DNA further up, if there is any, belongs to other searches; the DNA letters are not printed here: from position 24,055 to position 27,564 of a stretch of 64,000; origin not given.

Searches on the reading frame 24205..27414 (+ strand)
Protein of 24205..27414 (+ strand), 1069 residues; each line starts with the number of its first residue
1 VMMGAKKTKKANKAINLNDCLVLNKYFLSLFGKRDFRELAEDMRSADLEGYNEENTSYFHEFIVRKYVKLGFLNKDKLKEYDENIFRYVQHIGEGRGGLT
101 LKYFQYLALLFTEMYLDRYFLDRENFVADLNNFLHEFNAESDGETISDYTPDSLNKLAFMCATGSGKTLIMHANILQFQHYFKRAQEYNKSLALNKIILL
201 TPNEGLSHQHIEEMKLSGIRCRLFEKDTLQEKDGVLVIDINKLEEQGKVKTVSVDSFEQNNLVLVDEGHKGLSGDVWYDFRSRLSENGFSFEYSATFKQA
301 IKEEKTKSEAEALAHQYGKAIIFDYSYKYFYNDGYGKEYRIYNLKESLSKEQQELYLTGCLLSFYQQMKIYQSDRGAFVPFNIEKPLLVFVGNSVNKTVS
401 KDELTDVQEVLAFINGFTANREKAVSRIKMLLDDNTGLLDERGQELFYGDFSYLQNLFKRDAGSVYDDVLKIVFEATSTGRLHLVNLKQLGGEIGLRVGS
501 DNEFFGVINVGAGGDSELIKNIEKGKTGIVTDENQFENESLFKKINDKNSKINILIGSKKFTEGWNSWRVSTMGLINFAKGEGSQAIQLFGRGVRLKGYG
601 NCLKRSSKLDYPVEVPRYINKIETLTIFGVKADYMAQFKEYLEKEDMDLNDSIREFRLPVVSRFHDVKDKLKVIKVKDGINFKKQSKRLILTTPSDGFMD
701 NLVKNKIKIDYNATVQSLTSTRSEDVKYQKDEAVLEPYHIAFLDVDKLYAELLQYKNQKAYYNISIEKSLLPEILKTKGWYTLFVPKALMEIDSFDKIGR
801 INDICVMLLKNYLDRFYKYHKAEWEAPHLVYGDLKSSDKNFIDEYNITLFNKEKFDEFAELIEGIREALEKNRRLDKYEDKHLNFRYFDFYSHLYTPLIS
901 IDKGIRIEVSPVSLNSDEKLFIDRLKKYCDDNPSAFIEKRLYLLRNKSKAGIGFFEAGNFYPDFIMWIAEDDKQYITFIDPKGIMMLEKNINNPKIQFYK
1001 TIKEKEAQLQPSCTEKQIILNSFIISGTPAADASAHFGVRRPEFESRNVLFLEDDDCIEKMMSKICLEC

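Call 9: search_protein_families(library=pfam, proteins=[window:24205-27414:+])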
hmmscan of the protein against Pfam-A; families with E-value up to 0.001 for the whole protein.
window:24205-27414:+ (1069 aa): 3 families
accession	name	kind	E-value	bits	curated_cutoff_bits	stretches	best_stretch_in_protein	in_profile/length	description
PF04851.21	ResIII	-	2.9e-08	34.3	22.5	1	154-297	23-162/164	Type III restriction enzyme, res subunit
PF00270.35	DEAD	-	2.3e-05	24.6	26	1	159-301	19-164/167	DEAD/DEAH box helicase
PF18766.7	SWI2_SNF2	-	0.00027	21.1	26.7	1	163-285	27-144/221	SWI2/SNF2 ATPase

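Call 24: search_protein_families(library=padloc, max_evalue=0.001, proteins=[window:24205-27414:+])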
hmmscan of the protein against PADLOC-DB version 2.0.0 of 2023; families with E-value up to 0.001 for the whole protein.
window:24205-27414:+ (1069 aa): 1 family
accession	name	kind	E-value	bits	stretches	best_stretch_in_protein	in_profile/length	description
PDLC03654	REase_III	-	1.3e-187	623.8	2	304-1058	365-1118/1154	Type III restriction enzyme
